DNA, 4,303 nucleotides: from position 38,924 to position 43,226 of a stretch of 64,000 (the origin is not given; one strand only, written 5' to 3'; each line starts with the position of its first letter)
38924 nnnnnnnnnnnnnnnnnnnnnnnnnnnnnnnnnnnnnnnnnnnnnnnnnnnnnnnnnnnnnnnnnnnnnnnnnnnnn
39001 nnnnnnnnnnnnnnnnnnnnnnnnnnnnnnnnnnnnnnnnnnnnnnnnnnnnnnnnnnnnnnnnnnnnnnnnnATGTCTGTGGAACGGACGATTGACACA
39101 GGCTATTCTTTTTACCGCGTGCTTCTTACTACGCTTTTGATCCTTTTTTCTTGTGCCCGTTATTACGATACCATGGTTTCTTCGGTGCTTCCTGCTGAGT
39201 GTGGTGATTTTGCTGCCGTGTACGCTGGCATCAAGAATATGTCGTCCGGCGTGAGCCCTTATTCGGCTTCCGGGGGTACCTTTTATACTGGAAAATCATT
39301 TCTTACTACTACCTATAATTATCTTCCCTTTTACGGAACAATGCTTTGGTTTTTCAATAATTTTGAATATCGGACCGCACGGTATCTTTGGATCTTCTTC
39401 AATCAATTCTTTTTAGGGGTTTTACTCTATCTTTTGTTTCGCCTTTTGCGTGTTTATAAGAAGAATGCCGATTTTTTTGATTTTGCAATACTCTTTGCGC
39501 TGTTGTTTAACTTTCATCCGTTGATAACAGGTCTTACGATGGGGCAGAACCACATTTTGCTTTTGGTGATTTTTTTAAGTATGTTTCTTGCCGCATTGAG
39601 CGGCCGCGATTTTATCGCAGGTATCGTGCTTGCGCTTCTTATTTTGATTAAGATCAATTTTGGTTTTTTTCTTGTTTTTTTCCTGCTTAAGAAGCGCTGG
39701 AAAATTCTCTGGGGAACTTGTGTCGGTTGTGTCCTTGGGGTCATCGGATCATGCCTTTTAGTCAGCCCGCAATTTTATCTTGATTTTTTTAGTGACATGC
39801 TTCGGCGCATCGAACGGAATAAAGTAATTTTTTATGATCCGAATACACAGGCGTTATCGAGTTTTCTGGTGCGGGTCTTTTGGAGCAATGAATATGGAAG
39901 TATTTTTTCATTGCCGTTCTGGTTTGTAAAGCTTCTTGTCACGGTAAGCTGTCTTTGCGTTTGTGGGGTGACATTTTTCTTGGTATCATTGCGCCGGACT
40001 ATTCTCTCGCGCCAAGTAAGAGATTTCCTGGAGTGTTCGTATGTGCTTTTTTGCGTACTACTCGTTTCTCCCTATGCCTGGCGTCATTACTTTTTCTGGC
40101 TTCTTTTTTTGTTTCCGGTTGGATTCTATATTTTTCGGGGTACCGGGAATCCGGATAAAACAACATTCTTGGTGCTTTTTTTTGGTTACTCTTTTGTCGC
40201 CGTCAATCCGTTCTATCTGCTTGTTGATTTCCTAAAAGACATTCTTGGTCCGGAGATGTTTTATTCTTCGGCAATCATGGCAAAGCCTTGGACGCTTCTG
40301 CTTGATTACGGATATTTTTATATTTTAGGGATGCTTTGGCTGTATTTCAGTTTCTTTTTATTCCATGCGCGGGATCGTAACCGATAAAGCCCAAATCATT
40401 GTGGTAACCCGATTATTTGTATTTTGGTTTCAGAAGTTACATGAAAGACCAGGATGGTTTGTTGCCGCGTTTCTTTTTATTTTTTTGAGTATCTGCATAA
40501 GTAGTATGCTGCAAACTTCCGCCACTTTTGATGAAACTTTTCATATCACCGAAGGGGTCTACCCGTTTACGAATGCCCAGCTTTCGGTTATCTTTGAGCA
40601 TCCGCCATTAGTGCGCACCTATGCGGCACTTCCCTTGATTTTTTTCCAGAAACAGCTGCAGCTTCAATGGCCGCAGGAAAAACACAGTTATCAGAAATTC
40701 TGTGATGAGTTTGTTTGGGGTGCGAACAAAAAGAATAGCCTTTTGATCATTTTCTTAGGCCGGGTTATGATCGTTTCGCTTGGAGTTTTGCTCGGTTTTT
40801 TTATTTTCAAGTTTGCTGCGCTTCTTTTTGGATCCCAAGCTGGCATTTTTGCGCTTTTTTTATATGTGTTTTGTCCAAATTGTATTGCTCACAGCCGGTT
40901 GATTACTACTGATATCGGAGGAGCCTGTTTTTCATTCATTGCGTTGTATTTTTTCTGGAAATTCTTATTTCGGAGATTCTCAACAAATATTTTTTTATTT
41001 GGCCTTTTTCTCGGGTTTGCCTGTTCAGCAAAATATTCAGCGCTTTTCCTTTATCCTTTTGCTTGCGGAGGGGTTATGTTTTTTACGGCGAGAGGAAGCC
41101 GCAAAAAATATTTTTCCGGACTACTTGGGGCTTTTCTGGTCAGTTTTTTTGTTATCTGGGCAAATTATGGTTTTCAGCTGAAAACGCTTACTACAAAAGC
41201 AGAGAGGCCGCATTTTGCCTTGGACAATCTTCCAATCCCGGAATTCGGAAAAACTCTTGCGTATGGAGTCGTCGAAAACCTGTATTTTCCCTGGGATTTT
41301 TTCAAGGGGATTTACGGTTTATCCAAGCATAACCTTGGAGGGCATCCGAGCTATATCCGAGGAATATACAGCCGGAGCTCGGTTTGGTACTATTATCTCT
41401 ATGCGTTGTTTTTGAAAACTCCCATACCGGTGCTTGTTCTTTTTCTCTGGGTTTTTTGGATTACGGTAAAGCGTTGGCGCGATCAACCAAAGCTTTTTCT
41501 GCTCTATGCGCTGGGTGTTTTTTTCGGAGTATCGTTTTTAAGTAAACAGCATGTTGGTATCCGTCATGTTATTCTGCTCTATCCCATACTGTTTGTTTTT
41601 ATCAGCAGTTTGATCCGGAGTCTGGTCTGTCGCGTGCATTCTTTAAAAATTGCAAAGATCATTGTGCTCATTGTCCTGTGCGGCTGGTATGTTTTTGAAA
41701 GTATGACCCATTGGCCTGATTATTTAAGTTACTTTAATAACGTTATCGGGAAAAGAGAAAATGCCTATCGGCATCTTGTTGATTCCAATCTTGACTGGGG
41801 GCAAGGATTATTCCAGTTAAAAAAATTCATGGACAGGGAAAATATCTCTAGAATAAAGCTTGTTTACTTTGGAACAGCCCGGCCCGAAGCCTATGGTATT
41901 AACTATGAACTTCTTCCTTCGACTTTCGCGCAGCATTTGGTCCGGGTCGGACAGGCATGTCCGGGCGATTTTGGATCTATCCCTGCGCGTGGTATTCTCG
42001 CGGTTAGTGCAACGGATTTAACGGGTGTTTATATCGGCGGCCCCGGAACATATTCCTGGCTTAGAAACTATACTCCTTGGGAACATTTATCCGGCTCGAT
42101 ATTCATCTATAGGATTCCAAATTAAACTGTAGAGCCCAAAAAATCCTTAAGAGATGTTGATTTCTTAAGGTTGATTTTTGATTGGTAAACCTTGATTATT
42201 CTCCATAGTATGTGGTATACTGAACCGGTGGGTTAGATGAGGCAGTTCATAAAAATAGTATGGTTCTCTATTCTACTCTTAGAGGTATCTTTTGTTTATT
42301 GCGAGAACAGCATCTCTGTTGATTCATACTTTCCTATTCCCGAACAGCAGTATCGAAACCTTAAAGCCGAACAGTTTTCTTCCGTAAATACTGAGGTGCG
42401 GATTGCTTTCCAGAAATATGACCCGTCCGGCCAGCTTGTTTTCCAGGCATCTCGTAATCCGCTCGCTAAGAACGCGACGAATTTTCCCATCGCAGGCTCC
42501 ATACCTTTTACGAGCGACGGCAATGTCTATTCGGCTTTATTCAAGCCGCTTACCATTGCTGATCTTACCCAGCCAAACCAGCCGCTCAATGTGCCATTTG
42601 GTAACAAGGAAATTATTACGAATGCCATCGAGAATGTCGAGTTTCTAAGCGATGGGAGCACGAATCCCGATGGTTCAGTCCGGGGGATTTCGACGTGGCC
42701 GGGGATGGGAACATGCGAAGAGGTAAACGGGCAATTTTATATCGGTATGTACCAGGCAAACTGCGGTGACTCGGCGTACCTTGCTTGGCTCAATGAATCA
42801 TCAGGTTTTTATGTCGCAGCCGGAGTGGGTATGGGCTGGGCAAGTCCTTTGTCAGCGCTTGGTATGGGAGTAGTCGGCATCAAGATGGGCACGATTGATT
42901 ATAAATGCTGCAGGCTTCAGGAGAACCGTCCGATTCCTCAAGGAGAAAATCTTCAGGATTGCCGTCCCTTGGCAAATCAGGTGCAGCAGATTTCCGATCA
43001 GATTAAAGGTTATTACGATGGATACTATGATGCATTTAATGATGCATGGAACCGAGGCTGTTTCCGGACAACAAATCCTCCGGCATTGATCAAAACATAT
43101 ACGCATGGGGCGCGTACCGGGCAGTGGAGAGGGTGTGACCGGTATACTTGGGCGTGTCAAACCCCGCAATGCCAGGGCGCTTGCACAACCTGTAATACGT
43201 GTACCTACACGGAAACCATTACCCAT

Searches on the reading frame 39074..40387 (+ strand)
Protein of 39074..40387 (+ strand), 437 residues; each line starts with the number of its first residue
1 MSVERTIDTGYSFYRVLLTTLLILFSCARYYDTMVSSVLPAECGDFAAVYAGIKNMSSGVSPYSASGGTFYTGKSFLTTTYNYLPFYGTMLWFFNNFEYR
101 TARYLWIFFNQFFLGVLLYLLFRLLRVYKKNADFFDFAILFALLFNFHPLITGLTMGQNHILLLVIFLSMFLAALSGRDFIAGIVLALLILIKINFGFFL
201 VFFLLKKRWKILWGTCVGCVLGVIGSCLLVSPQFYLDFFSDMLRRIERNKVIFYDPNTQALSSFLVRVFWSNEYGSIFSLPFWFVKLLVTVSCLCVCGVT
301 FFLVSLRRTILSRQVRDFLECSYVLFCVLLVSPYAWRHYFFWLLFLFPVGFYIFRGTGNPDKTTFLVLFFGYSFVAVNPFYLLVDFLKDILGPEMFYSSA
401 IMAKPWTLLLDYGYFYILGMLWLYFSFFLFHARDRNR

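Call 7: search_protein_families(library=pfam, proteins=[window:39074-40387:+], max_evalue=0.001)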
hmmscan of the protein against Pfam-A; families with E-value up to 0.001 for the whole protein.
window:39074-40387:+ (437 aa): 1 family
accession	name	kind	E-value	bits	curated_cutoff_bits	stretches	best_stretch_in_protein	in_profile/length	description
PF09594.16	GT87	-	2.5e-24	86.8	25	1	82-333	2-237/237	Glycosyltransferase family 87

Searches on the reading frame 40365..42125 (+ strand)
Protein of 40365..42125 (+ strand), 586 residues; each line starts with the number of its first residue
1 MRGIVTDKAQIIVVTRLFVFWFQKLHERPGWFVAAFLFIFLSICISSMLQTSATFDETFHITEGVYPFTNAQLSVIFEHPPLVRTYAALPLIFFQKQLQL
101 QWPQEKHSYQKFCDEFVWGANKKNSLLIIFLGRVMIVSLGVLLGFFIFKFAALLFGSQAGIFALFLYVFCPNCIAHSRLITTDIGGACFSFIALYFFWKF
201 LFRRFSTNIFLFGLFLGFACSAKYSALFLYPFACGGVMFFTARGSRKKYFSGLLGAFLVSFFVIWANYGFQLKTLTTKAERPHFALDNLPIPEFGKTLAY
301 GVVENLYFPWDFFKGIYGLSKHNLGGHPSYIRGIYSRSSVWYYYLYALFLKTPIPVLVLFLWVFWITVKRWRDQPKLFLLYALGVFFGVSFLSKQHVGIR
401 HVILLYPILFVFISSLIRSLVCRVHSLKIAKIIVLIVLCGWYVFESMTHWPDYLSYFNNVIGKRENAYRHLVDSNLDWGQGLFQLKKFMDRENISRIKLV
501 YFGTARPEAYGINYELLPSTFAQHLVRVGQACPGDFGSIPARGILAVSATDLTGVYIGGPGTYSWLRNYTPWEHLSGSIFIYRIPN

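Call 7: search_protein_families(library=pfam, proteins=[window:40365-42125:+], max_evalue=0.001)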
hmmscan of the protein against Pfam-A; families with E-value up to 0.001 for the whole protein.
window:40365-42125:+ (586 aa): 1 family
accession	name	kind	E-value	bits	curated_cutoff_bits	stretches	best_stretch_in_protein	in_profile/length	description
PF13231.12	PMT_2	-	1.8e-12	48.2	26.1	2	137-265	29-160/160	Dolichyl-phosphate-mannose-protein mannosyltransferase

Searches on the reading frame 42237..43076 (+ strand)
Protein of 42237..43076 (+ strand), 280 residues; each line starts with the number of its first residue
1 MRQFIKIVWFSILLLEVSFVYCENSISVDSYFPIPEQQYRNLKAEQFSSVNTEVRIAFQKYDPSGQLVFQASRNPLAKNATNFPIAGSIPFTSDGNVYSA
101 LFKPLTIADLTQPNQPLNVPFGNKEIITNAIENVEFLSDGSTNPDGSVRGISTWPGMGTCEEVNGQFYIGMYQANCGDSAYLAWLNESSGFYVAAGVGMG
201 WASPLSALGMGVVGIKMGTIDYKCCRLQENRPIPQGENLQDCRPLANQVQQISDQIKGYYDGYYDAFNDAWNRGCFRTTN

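Call 15: find_related_loci(query=A2, collection=genome_contigs, flank=10000)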
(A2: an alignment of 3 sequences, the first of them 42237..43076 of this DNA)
Query A2 (280 aa) in genome_contigs; peptide patterns used: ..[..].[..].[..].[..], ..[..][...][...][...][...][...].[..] (x = any residue, [..] = any of these).
143 stretches matched a pattern, but none encodes a relative of the query by tblastn (E <= 1e-3).
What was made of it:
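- Tried and rejected: find_related_loci with profile A2 found nothing in the genome collection (call 15).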

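Call 21: search_protein_representatives(alignment_id=A2)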
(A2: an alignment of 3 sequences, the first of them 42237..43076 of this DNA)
Query: 3 sequences, 277 profile positions. Proteins with E-value up to 0.001 (for the whole library): 12; up to 1e-10: 12; up to 1e-30: 7. The best 12 are listed.
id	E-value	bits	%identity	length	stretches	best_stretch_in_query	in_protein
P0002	1.6e-134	464.0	-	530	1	1-277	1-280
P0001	8.6e-126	435.3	-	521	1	1-276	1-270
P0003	5.3e-123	426.2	-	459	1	1-277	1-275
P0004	7.2e-45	169.9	-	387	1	7-265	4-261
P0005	1.6e-44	168.7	-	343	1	13-274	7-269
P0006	3.2e-41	157.9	-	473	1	14-276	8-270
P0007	1.9e-38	148.8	-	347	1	13-275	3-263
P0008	2.0e-30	122.5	-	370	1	3-258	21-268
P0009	5.9e-25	104.6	-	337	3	130-266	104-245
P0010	1.3e-19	87.0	-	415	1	31-240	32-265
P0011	3.1e-18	82.5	-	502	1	13-233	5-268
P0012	4.3e-16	75.5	-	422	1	17-231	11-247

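Call 23: find_encoding_contigs(protein=P0006, flank=10000, max_places=4)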
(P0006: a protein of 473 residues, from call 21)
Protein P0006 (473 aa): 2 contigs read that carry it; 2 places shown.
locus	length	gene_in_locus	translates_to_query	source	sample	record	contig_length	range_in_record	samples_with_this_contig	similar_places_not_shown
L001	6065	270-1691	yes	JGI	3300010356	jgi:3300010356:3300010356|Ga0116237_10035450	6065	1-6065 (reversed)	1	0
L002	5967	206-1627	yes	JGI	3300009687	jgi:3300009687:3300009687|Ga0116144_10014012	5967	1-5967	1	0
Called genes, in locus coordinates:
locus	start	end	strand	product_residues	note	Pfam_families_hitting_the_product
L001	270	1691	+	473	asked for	-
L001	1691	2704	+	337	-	-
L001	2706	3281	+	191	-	-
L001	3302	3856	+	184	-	-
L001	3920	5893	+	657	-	PF00270:DEAD (faint), PF04851:ResIII, PF17757:UvrB_inter, PF27431:UvrB_3rd, PF00271:Helicase_C, PF12344:UvrB, PF02151:UVR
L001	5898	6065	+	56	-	?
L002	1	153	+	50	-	?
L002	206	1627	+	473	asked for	-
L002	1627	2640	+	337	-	-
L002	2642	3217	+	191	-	-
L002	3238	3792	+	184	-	-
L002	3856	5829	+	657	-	PF00270:DEAD (faint), PF04851:ResIII, PF17757:UvrB_inter, PF27431:UvrB_3rd, PF00271:Helicase_C, PF12344:UvrB, PF02151:UVR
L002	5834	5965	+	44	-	?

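Call 27: find_homologous_proteins(query=A4, max_evalue=0.001)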
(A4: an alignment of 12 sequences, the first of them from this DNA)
Query A4 (12 sequences) (277 aa, profile of the alignment): 2 proteins with E <= 0.001 among 5439 candidates.
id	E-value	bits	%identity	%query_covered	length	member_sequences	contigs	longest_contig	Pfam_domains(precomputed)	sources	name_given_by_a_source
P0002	5.2e-88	313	100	100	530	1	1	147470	-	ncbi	-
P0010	1.1e-68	250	27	82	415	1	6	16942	-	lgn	-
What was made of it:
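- Tried and rejected: The same search with the N-domain profile returned 2 proteins (call 27).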

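Call 84: predict_structure(alignment_id=A9)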
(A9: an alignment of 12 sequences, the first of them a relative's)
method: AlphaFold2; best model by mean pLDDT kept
length: 343 residues; sequences in the alignment: 12
mean_pLDDT: 54.5   pTM: 0.39
mean pLDDT of the five models: 54.5, 54.1, 53.5, 52.6, 52.5
residues with pLDDT >= 90: 10; 70-90: 79; 50-70: 86; < 50: 168
segments of 3 or more residues with pLDDT < 50: 18-151, 183-207, 227-231
pLDDT, mean of each block of 10 residues (from residue 1): 58 55 35 35 33 37 43 42 41 31 29 38 33 35 40 61 57 61 42 28 44 61 49 70 81 83 80 59 72 89 90 87 81 72 55
secondary structure, 60 per line:
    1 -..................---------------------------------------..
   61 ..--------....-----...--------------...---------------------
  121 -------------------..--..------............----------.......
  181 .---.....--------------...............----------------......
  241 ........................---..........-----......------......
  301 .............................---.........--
elements in order: H2-19 E59-62 E71-74 E97-99 E152-163 E174-181 E185-189 E204-218 H235-264 E268-277 E283-288 H295-329 H333-341
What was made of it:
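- In P0005 they have 70-90 and are joined by a beta-hairpin (call 84).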

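Call 87: fold_search(model_id=the predicted structure, library=pdb)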
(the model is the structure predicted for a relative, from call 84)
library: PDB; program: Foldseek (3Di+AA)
matches with E <= 10: 241; with E <= 0.001: 0
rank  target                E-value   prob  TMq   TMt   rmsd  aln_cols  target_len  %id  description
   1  9ums_A                3.7e-01  0.06  0.10  0.16  15.9       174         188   11  Cryo-EM structure of bacteriophage P1 connector (released 2025-10-22)
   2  1fxk_A                1.0e+00  0.33  0.16  0.43  10.4       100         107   10  CRYSTAL STRUCTURE OF ARCHAEAL PREFOLDIN (GIMC). (released 2000-12-06)
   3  6x3s_E                1.1e+00  0.07  0.13  0.13  23.7       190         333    9  Human GABAA receptor alpha1-beta2-gamma2 subtype in complex with bicuculline methbromide (released 2020-09-09)
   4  2zqm                  1.1e+00  0.14  0.12  0.29  12.6        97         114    7  Crystal structure of the prefoldin beta subunit from Thermococcus strain KS-1 (released 2008-08-26)
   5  6ejq_F                1.4e+00  0.10  0.10  0.19   9.5        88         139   14  Crystal structure of a C-terminally truncated small terminase protein from the thermophilic bacteriophage G20c (released 2018-10-10)
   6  9hnr_A                1.5e+00  0.02  0.08  0.08  22.1       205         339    8  a5b3 GABAA Receptor in 1 a5 to 4 b3 stoichiometry in desensitized state (released 2025-12-24)
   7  4tnv_A                1.7e+00  0.03  0.12  0.12  26.2       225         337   11  C. elegans glutamate-gated chloride channel (GluCl) in complex with Fab in a non-conducting conformation (released 2014-08-13)
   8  9hns_A                1.7e+00  0.02  0.09  0.09  22.8       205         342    6  a5b3 GABAAR bound to GABA and Mb25 in a desensitized state in saposin nanodiscs after long GABA treatment (released 2025-12-24)
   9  6vy1_A                1.8e+00  0.25  0.18  0.45  10.5       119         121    8  Cryo-EM structure of filamentous PFD from Methanocaldococcus jannaschii (released 2020-05-13)
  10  8k91_A                1.8e+00  0.21  0.18  0.09   8.7       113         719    9  CryoEM structure of LonC S582A hepatmer with Lysozyme (released 2024-08-07)
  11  8k8v_A                2.0e+00  0.20  0.17  0.09   9.5       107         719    9  CryoEM structure of LonC protease hepatmer, apo state (released 2024-08-07)
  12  5knb_G                2.0e+00  0.07  0.11  0.20  12.4       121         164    7  Crystal structure of the 2 ADP-bound V1 complex (released 2016-11-02)
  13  8dn4_C                2.0e+00  0.02  0.08  0.08  23.2       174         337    9  Cryo-EM structure of human Glycine Receptor alpha-1 beta heteromer, glycine-bound state3(desensitized state) (released 2023-10-11)
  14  6eup_A                2.1e+00  0.08  0.09  0.19  19.5        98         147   10  Crystal structure of Neisseria meningitidis NadA variant 3 double mutant A33I-I38L (released 2018-10-10)
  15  2zdi_B                2.2e+00  0.21  0.17  0.47  10.8       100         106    6  Crystal structure of Prefoldin from Pyrococcus horikoshii OT3 (released 2008-02-05)
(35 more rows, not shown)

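Call 88: find_encoding_contigs(protein=P0010, flank=8000, max_places=2)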
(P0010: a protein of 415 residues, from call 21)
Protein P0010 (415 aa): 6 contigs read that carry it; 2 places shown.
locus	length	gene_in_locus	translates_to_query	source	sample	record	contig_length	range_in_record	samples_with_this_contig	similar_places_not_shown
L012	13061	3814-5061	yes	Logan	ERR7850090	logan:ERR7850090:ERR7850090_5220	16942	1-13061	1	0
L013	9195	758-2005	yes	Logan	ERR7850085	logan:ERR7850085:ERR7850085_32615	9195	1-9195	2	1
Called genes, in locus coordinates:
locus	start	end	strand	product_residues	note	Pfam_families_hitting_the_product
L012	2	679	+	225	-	?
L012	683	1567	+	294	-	PF07992:Pyr_redox_2, PF13738:Pyr_redox_3 (faint), PF07992:Pyr_redox_2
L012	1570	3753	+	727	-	PF18537:CODH_A_N, PF03598:CdhC, PF19436:ACS_CODH_B_C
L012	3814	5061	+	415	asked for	-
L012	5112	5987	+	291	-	-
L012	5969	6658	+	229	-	-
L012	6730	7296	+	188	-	-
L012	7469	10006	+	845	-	PF02739:5_3_exonuc_N, PF01367:5_3_exonuc, PF22619:DNA_polI_exo1, PF00476:DNA_pol_A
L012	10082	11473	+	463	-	PF08323:Glyco_transf_5, PF00534:Glycos_transf_1, PF13692:Glyco_trans_1_4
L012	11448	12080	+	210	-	PF01121:CoaE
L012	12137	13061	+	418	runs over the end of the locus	PF07498:Rho_N, PF07497:Rho_RNA_bind, PF00006:ATP-synt_ab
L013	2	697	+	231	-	?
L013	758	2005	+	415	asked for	-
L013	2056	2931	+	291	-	-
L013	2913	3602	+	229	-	-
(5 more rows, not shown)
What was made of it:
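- They come from digester sludge and groundwater, and CODH/ACS lies next to the module in L012 (call 88).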

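Call 89: find_encoding_contigs(protein=P0007, flank=8000, max_places=2)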
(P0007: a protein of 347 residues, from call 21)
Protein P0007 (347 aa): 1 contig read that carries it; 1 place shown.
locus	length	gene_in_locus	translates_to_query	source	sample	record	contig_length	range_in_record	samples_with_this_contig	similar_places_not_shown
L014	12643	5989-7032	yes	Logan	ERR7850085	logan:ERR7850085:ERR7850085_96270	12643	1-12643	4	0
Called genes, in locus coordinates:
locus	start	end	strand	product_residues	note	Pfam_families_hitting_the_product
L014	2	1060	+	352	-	?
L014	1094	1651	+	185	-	PF05036:SPOR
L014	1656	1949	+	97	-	-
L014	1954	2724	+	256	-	PF08239:SH3_3 (weak), PF06347:SH3_4 (weak), PF08239:SH3_3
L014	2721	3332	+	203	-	PF02163:Peptidase_M50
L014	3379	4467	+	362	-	PF00465:Fe-ADH, PF13685:Fe-ADH_2, PF01761:DHQ_synthase, PF24621:DHQS_C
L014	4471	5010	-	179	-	-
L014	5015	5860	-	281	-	PF20703:nSTAND1 (weak), PF13191:AAA_16, PF13604:AAA_30 (weak), PF01637:ATPase_2 (weak), PF09848:SLFN-g3_helicase (weak), PF13401:AAA_22, PF00004:AAA (weak)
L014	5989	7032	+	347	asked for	-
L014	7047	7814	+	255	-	-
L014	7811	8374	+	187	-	-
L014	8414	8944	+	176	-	-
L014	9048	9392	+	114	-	PF07238:PilZ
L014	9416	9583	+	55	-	-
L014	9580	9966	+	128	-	PF07238:PilZ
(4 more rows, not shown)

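Call 90: find_encoding_contigs(protein=P0009, flank=8000, max_places=2)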
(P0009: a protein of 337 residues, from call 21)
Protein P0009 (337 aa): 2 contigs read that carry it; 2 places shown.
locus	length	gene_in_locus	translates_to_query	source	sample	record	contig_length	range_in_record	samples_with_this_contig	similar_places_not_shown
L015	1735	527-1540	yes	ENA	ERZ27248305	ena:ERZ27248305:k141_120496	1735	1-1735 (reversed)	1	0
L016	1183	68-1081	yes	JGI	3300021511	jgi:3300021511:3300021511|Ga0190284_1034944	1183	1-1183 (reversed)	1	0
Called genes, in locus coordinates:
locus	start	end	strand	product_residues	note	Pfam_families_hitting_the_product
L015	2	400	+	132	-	?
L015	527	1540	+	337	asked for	-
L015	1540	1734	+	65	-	?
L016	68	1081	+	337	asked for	-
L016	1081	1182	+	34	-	?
